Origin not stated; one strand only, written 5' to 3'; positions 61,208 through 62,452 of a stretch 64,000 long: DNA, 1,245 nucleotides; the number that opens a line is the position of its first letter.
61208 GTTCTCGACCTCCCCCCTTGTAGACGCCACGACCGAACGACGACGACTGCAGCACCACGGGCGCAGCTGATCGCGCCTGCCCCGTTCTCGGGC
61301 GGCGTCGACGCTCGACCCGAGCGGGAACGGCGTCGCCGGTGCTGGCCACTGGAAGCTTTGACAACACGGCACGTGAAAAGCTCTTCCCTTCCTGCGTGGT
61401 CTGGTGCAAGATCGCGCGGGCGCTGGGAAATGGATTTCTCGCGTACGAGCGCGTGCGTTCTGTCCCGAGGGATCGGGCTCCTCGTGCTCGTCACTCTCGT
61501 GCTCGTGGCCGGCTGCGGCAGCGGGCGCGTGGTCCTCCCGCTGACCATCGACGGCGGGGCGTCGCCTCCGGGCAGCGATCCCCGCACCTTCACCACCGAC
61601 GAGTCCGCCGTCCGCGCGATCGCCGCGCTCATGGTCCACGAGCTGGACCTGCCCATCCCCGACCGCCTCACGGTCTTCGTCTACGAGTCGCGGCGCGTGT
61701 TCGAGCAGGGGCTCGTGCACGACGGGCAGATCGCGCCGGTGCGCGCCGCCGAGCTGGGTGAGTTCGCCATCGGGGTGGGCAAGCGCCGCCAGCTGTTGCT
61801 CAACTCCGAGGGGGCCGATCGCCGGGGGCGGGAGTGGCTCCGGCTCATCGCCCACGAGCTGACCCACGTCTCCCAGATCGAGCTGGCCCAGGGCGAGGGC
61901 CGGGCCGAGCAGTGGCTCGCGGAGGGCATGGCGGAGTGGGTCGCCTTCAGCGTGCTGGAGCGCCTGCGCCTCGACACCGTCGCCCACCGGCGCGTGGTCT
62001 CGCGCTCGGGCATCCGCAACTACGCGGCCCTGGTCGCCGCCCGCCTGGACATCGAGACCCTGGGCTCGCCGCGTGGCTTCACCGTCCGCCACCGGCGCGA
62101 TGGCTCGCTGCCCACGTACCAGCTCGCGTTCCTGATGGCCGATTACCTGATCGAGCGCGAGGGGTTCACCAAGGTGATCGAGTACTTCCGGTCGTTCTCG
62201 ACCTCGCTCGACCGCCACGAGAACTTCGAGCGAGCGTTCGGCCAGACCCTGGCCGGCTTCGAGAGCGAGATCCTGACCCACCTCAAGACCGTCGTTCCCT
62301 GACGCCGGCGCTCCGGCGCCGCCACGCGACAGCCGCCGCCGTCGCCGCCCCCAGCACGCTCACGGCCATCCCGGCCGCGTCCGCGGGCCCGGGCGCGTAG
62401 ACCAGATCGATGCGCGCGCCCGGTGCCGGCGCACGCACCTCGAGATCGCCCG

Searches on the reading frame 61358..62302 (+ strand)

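Call 52: search_protein_families(library=pfam, proteins=[window:61358-62302:+], max_evalue=0.001)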
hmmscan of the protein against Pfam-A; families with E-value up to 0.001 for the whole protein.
window:61358-62302:+ (314 aa): 3 families
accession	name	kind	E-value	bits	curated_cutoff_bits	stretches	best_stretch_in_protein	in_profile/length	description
PF13699.11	eCIS_core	-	0.00015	22.3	22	1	115-173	18-74/79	eCIS core domain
PF13485.12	Peptidase_MA_2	-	0.00022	21.5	32.4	0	162-309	68-199/201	Peptidase MA superfamily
PF01433.26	Peptidase_M1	-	0.00075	19.6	27.7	0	143-205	49-112/218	Peptidase family M1 domain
